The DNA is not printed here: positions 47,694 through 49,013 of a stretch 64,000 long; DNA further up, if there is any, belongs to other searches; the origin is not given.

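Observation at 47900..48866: TauD/TfdA-like Fe(II)/2-oxoglutarate dioxygenase domain fused to the C-terminus of an NRPS after a C domain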

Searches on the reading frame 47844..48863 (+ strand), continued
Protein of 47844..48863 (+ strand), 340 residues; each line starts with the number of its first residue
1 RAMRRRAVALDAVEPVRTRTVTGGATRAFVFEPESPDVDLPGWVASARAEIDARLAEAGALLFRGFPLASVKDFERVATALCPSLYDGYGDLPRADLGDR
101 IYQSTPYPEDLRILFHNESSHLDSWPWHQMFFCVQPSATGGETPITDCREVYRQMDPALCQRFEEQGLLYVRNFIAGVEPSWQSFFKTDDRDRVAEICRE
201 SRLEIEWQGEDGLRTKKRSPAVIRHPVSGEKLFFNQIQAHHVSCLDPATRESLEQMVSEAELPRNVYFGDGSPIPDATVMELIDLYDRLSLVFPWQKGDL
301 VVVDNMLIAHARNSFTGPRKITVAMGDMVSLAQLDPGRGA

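Call 30: get_annotated_region(hit=H1, flank=9000)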
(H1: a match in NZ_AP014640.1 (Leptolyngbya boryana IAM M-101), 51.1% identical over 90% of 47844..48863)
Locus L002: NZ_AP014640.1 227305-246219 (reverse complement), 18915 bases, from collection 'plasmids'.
description: Leptolyngbya boryana IAM M-101 plasmid pLBX
organism: Leptolyngbya boryana IAM M-101 (NCBI taxid 411966)
taxonomy: Bacteria; Cyanobacteriota; Cyanophyceae; Leptolyngbyales; Leptolyngbyaceae; Leptolyngbya; Leptolyngbya boryana; Leptolyngbya boryana IAM M-101
host: -; source: -; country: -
typing (MOB-suite, as given by PLSDB): non-mobilizable
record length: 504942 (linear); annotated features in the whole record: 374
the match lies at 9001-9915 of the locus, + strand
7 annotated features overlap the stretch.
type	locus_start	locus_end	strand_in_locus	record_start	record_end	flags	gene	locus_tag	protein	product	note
CDS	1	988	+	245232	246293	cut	-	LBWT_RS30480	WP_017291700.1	TauD/TfdA family dioxygenase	-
CDS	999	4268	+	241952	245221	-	-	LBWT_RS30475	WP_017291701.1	non-ribosomal peptide synthetase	-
CDS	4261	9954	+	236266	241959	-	-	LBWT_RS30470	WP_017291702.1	non-ribosomal peptide synthetase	-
CDS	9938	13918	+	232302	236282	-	-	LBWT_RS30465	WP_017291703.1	non-ribosomal peptide synthetase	-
CDS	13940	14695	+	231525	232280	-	-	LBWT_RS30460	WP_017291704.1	thioesterase II family protein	-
CDS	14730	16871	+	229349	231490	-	-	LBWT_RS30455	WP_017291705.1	acylase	-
CDS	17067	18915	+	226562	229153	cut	-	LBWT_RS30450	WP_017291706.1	TonB-dependent receptor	-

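Call 32: search_protein_families(library=pfam, proteins=[L002:4261-9951:+, L002:9938-13915:+, L001:9954-13097:+, L001:1135-9933:+], max_evalue=0.001)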
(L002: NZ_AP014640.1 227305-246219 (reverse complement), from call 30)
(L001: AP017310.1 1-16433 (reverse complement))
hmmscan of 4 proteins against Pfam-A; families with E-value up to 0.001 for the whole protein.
L002:4261-9951:+ (1897 aa): 5 families
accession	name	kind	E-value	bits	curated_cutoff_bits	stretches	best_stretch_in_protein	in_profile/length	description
PF00668.25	Condensation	-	3e-245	814.5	30.6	2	43-487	3-454/456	Condensation domain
PF00501.34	AMP-binding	-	5e-90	302.5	29.9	1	507-846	1-384/384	AMP-binding enzyme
PF02668.22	TauD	-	6.2e-46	157.9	27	1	1589-1876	13-266/267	Taurine catabolism dioxygenase TauD, TfdA family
PF00550.31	PP-binding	-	2.8e-15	56.7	20.8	1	1008-1066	3-64/67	Phosphopantetheine attachment site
PF13193.12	AMP-binding_C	-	1.5e-13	51.9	24.5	1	905-977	1-76/76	AMP-binding enzyme C-terminal domain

L002:9938-13915:+ (1326 aa): 7 families
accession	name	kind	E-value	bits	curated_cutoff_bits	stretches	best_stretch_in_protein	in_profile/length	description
PF00501.34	AMP-binding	-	8.1e-87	291.9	29.9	1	466-814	1-384/384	AMP-binding enzyme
PF00668.25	Condensation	-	6.6e-70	236.5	30.6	1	12-447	6-456/456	Condensation domain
PF00975.26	Thioesterase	-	4.8e-42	145.1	26.4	1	1062-1313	2-218/226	Thioesterase domain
PF00550.31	PP-binding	-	7.4e-16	58.6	20.8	1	976-1037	2-65/67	Phosphopantetheine attachment site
PF13193.12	AMP-binding_C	-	1e-09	39.6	24.5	1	871-946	1-76/76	AMP-binding enzyme C-terminal domain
PF12697.13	Abhydrolase_6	-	2.1e-05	25.7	26.3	1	1065-1174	3-107/217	Alpha/beta hydrolase family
PF00561.26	Abhydrolase_1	-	0.00042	20.5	25.8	1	1063-1176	3-113/245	alpha/beta hydrolase fold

L001:9954-13097:+ (1048 aa): 4 families
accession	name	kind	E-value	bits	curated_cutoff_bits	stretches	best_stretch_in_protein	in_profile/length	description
PF00501.34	AMP-binding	-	6.3e-85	285.7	29.9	1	450-803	1-384/384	AMP-binding enzyme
PF00668.25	Condensation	-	1.7e-57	195.6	30.6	1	8-430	4-456/456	Condensation domain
PF00550.31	PP-binding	-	2.2e-17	63.5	20.8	1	961-1023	2-66/67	Phosphopantetheine attachment site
PF13193.12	AMP-binding_C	-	4.8e-12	47.1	24.5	1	858-933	1-76/76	AMP-binding enzyme C-terminal domain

L001:1135-9933:+ (2933 aa): 5 families
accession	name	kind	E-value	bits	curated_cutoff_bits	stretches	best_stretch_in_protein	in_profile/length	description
PF00668.25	Condensation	-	0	1113.6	30.6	3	1087-1532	3-456/456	Condensation domain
PF00501.34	AMP-binding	-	2.4e-172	573.5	29.9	2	1552-1890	2-383/384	AMP-binding enzyme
PF02668.22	TauD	-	4.8e-45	155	27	1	2626-2917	12-265/267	Taurine catabolism dioxygenase TauD, TfdA family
PF00550.31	PP-binding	-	9.4e-34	115.9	20.8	2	1004-1065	2-65/67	Phosphopantetheine attachment site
PF13193.12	AMP-binding_C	-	1.8e-24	86.9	24.5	2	904-976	1-76/76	AMP-binding enzyme C-terminal domain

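Call 36: find_encoding_contigs(protein=P0035, flank=10000, max_places=2)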
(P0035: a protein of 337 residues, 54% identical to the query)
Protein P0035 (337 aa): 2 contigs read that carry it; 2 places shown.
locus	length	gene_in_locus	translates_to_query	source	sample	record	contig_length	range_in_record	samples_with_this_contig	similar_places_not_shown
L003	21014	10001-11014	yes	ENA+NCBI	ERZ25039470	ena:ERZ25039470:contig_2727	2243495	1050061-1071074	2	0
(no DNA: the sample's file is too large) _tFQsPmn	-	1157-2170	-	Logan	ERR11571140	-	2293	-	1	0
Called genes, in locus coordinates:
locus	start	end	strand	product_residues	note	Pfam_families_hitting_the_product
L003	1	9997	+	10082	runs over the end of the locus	-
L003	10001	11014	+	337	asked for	PF02668:TauD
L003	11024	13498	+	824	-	PF12704:MacB_PCD, PF02687:FtsX, PF12704:MacB_PCD, PF02687:FtsX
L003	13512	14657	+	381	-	PF05050:Methyltransf_21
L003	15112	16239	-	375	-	PF07853:DUF1648, PF19124:DUF5808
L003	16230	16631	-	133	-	PF00392:GntR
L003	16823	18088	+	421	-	-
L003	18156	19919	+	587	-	PF05960:DUF885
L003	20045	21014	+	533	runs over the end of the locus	PF01384:PHO4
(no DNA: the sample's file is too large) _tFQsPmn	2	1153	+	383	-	?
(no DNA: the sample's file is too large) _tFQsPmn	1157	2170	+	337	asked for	PF02668:TauD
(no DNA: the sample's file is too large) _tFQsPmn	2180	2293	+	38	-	?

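Call 37: find_encoding_contigs(protein=P0041, flank=10000, max_places=2)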
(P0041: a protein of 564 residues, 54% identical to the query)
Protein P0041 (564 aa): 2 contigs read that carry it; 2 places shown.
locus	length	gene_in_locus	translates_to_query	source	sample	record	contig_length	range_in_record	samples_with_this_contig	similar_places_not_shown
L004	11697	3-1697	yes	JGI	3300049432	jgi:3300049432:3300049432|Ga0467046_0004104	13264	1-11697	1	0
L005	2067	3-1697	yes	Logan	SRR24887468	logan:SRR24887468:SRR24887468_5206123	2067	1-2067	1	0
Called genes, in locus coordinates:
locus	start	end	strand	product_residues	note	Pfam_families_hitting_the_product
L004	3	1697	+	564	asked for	PF00668:Condensation, PF02668:TauD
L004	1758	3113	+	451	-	PF00291:PALP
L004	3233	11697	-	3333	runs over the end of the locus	PF00550:PP-binding, PF00668:Condensation, PF00501:AMP-binding, PF00550:PP-binding, PF00668:Condensation, PF00501:AMP-binding, PF13193:AMP-binding_C, PF00550:PP-binding, +5 more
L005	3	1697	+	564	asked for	PF00668:Condensation, PF02668:TauD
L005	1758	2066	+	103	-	?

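Call 41: search_protein_families(library=pfam, proteins=[L003:2-9994:+], max_evalue=0.001)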
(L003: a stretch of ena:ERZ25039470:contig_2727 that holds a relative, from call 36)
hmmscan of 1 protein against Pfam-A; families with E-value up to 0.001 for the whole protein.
L003:2-9994:+ (3331 aa): 5 families
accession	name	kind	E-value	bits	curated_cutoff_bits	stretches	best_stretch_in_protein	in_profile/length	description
PF00668.25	Condensation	-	3.8e-244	810.9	30.6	4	440-884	3-454/456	Condensation domain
PF00501.34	AMP-binding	-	9.7e-151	502.3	29.9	2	907-1255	2-383/384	AMP-binding enzyme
PF00550.31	PP-binding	-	7.7e-33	113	20.8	2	1428-1492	1-65/67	Phosphopantetheine attachment site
PF13193.12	AMP-binding_C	-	2.5e-30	105.6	24.5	2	2877-2955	1-76/76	AMP-binding enzyme C-terminal domain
PF00975.26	Thioesterase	-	1.3e-25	91.4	26.4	1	3067-3313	1-220/226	Thioesterase domain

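Call 43: find_related_loci(query=A1, collection=genome_contigs, flank=10000)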
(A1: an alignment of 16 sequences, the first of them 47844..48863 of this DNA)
Query A1 (340 aa) in genome_contigs; peptide patterns used: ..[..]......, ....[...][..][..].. (x = any residue, [..] = any of these).
599 stretches matched a pattern (row limit reached: there are more); 590 encode a relative of the query (tblastn E <= 1e-3); the best 80 are kept; 80 distinct loci.
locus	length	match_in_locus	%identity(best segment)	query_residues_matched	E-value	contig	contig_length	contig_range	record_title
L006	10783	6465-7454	55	1-330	5e-125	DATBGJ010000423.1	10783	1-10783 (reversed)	MAG TPA_asm: Thermoanaerobaculia bacterium isolate SMAG_U3834 k141_2192567, whole genome shotgun sequence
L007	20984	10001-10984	55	1-329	1e-122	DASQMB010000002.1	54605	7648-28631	MAG TPA_asm: Pyrinomonadaceae bacterium isolate SMAG_U10737 k141_378331, whole genome shotgun sequence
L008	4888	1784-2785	52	1-334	8e-123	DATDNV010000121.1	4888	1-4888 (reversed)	MAG TPA_asm: Thermoanaerobaculia bacterium isolate SMAG_U446 k141_624160, whole genome shotgun sequence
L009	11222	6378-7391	54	1-336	9e-122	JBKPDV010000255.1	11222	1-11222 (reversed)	MAG: Acidobacteriota bacterium isolate GB_EKS_MAG_00015 GB_EKS_000000493926, whole genome shotgun sequence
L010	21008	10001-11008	53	1-335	1e-121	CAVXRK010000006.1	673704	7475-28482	MAG: uncultured Acidobacteriota bacterium isolate MFD00822.bin.1.237 genome assembly, contig: contig_34825, whole genome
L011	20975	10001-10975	52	6-330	3e-121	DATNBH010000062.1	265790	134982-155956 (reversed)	MAG TPA_asm: Pyrinomonadaceae bacterium isolate SMAG_U11183 k141_793190, whole genome shotgun sequence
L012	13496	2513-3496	54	1-329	8e-121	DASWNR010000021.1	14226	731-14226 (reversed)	MAG TPA_asm: Pyrinomonadaceae bacterium isolate SMAG_U3419 k141_493629, whole genome shotgun sequence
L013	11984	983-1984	53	1-334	6e-121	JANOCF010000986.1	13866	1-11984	MAG: Holophagales bacterium isolate VAR_17_metabat_435 VAR_17_k141_1833514, whole genome shotgun sequence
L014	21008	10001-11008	52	1-335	2e-120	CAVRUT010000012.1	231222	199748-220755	MAG: uncultured Acidobacteriota bacterium isolate MFD02809.bin.3.107 genome assembly, contig: contig_74768, whole genome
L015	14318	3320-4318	51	1-333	3e-120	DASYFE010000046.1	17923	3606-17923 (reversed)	MAG TPA_asm: Pyrinomonadaceae bacterium isolate SMAG_U5005 k141_70148, whole genome shotgun sequence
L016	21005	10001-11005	51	1-335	7e-120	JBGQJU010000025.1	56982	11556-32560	MAG: Pyrinomonadaceae bacterium isolate OBJ2_061818_070_16 k141_1957031_length_56982_cov_11.0000, whole genome shotgun s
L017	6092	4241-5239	52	1-334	2e-119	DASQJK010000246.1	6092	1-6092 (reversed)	MAG TPA_asm: Thermoanaerobaculia bacterium isolate SMAG_U11884 k141_2715403, whole genome shotgun sequence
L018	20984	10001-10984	53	2-329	2e-119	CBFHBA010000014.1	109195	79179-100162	MAG TPA_asm: uncultured bacterium isolate SRR21876931_binner123_Refined_4 genome assembly, contig: ERZ27257220.14, whole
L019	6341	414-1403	51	1-330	5e-119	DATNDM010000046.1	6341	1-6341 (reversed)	MAG TPA_asm: Pyrinomonadaceae bacterium isolate SMAG_U11242 k141_881810, whole genome shotgun sequence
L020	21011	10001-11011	50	1-337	2e-118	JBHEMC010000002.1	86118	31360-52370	MAG: Pyrinomonadaceae bacterium isolate S2_bin.48.strict S2_NODE_2, whole genome shotgun sequence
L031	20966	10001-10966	54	6-328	4e-117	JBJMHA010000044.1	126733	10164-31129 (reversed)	MAG: Thermoanaerobaculia bacterium isolate H1_16_all_fractions_metab_conc_6_69_19 k255_1973037, whole genome shotgun seq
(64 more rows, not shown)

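Call 73: predict_structure(alignment_id=A3)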
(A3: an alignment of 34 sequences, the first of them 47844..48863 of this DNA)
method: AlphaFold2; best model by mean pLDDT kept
length: 340 residues; sequences in the alignment: 34
mean_pLDDT: 90.2   pTM: 0.87
mean pLDDT of the five models: 90.2, 89.9, 89.3, 85.9, 85.2
residues with pLDDT >= 90: 250; 70-90: 63; 50-70: 20; < 50: 7
segments of 3 or more residues with pLDDT < 50: 1-5
pLDDT, mean of each block of 10 residues (from residue 1): 50 87 98 95 95 97 95 95 83 67 84 88 87 96 97 98 96 88 91 93 91 93 93 94 91 89 94 97 98 97 97 94 92 67
secondary structure, 60 per line:
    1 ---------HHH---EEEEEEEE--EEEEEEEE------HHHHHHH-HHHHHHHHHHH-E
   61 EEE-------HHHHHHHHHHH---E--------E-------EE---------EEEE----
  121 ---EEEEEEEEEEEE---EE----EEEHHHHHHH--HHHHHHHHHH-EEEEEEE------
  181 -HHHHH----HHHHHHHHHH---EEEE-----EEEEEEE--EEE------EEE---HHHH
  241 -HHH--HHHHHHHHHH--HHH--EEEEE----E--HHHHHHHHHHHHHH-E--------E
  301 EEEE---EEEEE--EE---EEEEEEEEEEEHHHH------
elements in order: E16-23 E26-33 H40-46 H48-58 E60-63 H71-81 E113-116 E124-135 E145-147 H148-154 H157-166 E168-174 H182-186 H191-200 E204-207 E213-219 E222-224 E231-233 H237-240 H247-256 E264-268 H276-289 E300-304 E308-312 E320-330 H331-334

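Call 75: fold_search(model_id=the predicted structure, library=pdb)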
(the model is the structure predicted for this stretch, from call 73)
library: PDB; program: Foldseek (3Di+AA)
matches with E <= 10: 1168; with E <= 0.001: 262
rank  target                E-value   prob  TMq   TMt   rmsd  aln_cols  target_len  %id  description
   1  1y0z_B                9.5e-28  1.00  0.76  0.80   4.1       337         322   27  X-ray structure of gene product from Arabidopsis thaliana At3g21360 (released 2004-11-30)
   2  1y0z_A                2.9e-27  1.00  0.78  0.83   3.3       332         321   28  X-ray structure of gene product from Arabidopsis thaliana At3g21360 (released 2004-11-30)
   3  3pvj_B                2.9e-16  1.00  0.56  0.68   6.5       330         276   18  Crystal structure of the Fe(II)/alpha-ketoglutarate dependent taurine dioxygenase from Pseudomonas putida KT2440 (released 2011-12-21)
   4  3pvj_A                7.3e-16  1.00  0.57  0.68   5.9       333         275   17  Crystal structure of the Fe(II)/alpha-ketoglutarate dependent taurine dioxygenase from Pseudomonas putida KT2440 (released 2011-12-21)
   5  9pcl_C                2.2e-15  1.00  0.55  0.65   6.1       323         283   13  Crystal structure of Rv0097 with 10 mM CADA soaked (CADA bound) (released 2026-03-11)
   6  6l6w                  3.4e-15  1.00  0.56  0.63   6.5       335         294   13  The structure of ScoE with intermediate (released 2020-03-04)
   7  6d3i_D                3.8e-15  1.00  0.55  0.65   7.3       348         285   15  ftv7 dioxygenase with 2,4-D bound (released 2018-08-15)
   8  9pco_C                4.0e-15  1.00  0.56  0.65   5.7       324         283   13  Crystal structure of Rv0097 with 5 mM CADA soaked (CADA not bound) and 5 mM alpha-ketoglutarate soaked (alpha-ketoglut (released 2026-03-11)
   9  5bk9_B                5.1e-15  1.00  0.56  0.70   5.2       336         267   15  AAD-1 Bound to the Vanadyl Ion and Succinate (released 2019-06-12)
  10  9pc5_C                5.5e-15  1.00  0.56  0.65   5.7       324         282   13  Crystal structure of Rv0097 with 5 mM CADA soaked (CADA not bound) (released 2026-03-11)
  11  3eat                  6.2e-15  1.00  0.55  0.66   4.8       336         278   14  Crystal structure of the PvcB (PA2255) protein from Pseudomonas aeruginosa (released 2008-10-14)
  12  9p9p_A                6.6e-15  1.00  0.56  0.64   5.9       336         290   13  Crystal structure of Rv0097 G204F variant in apo state (released 2026-03-11)
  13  1gy9_B                7.4e-15  1.00  0.57  0.68   6.3       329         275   16  Taurine/alpha-ketoglutarate Dioxygenase from Escherichia coli (released 2002-04-26)
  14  4j5i_B                8.4e-15  1.00  0.57  0.67   5.9       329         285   16  Crystal structure of an alpha-ketoglutarate-dependent taurine dioxygenase from Mycobacterium smegmatis (released 2013-02-20)
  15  9p9p_B                8.4e-15  1.00  0.55  0.63   5.8       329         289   13  Crystal structure of Rv0097 G204F variant in apo state (released 2026-03-11)
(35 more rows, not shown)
